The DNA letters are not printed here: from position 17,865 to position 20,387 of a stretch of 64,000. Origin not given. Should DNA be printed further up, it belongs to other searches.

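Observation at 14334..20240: Foreign-composition block between rplJ and tRNA-Trp: paired AAA+ ATPases plus a large metallophosphoesterase protein; candidate undescribed module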

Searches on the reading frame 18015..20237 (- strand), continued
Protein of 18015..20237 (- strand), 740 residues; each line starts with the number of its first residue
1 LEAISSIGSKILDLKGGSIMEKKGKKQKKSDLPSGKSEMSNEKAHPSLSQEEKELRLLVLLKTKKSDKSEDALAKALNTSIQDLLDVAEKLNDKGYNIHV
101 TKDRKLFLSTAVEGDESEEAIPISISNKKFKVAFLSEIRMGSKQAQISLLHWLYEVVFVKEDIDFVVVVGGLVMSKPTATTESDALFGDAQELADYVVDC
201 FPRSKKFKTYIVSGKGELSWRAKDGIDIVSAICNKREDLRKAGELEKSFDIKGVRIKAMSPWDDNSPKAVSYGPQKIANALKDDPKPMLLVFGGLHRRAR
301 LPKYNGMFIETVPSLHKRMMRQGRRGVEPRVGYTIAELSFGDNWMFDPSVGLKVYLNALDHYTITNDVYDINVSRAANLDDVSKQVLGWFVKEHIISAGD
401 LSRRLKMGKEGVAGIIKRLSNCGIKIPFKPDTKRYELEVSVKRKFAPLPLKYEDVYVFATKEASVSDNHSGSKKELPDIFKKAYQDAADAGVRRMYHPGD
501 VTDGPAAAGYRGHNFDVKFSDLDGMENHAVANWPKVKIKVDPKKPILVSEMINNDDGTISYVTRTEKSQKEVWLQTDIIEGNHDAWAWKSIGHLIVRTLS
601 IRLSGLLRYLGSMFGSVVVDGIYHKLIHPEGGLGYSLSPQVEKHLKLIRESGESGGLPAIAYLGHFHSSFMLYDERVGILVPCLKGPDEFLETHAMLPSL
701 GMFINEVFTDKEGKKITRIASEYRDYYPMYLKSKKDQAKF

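Call 107: search_solved_structures(query=A4, max_evalue=1, show_alignments=3)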
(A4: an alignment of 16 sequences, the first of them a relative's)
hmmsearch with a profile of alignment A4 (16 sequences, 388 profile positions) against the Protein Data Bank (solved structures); distinct sequences matched with E-value up to 1: 49.
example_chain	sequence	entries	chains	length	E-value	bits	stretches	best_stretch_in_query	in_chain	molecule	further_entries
5ihe_A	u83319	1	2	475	4.8e-09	39.1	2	307-352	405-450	DNA polymerase II small subunit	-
6knb_A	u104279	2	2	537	7.4e-09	38.5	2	307-353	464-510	DNA polymerase II small subunit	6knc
6hms_A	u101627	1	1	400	1.9e-07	33.8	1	307-352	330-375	DNA polymerase II small subunit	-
6hmf_A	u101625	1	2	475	3.1e-07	33.1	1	307-352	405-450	DNA polymerase II small subunit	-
6t8h_A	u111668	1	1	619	4.6e-07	32.6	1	307-352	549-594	DNA polymerase II small subunit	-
1uly_A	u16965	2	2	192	5.3e-06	29.1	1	70-129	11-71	hypothetical protein PH1932 | hypothetical transcription regulator protein, PH1932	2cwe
1s3l_A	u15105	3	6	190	8.5e-05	25.1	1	149-196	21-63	Hypothetical protein MJ0936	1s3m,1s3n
2ahd_A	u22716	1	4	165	0.00012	24.6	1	154-196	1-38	Phosphodiesterase MJ0936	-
8ppt_A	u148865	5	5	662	0.00034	23.1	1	307-352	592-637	DNA polymerase II small subunit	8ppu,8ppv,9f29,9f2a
3tgn_A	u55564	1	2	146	0.0012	21.3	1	73-123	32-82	Adc operon repressor AdcR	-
5jlu_A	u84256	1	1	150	0.0022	20.4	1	62-122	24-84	Adhesin competence repressor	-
5jls_A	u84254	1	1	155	0.003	20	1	64-122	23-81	Adhesin competence repressor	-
5znx_A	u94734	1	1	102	0.0061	19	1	63-140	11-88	Transcriptional activator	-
3jth_A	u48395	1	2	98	0.0068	18.8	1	64-140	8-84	Transcription activator HlyU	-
2z4t_A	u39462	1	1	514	0.035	16.5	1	197-257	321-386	Beta-galactoside alpha-2,6-sialyltransferase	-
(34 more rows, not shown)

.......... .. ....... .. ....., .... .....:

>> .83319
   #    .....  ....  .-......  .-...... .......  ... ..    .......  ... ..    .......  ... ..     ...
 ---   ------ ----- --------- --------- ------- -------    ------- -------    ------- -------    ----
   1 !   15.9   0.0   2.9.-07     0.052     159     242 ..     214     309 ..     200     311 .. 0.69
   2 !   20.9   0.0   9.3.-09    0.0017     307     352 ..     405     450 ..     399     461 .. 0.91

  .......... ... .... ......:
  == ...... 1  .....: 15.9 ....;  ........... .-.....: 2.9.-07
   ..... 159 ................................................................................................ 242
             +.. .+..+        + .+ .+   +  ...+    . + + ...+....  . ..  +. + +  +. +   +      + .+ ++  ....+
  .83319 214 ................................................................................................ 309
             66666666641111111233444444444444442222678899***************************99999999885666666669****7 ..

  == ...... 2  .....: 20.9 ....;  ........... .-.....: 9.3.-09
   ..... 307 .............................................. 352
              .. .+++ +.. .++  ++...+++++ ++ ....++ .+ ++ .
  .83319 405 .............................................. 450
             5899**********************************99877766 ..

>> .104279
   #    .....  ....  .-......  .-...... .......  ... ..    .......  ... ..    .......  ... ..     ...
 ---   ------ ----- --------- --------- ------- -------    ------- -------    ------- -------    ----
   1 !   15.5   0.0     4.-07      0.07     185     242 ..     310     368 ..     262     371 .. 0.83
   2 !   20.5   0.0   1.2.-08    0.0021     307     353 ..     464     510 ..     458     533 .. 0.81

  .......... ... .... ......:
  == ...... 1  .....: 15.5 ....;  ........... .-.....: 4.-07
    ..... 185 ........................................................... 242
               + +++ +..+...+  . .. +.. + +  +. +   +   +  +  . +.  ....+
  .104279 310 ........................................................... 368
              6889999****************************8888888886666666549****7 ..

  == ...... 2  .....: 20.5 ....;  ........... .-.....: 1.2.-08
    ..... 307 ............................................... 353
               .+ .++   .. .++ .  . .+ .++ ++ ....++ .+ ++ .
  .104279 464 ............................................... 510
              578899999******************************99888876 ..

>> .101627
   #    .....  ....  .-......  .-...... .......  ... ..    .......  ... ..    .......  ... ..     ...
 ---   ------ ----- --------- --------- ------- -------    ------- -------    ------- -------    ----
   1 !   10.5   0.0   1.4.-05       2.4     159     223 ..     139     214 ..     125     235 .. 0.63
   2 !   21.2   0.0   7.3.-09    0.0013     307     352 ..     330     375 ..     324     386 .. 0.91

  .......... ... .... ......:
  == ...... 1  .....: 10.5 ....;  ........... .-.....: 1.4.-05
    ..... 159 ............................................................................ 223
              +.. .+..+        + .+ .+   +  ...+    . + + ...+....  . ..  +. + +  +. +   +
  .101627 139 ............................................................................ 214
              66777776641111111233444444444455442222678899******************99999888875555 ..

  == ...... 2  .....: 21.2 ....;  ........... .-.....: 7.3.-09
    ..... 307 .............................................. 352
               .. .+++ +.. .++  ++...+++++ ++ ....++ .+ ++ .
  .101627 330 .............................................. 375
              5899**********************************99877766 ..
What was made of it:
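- Closest known: Archaeal PolD small subunit DP1. Same: The wider family shares the DP1-type extended motif II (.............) and the QAQT motif after motif V (call 107).
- The shared motifs are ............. and QAQT (call 107).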
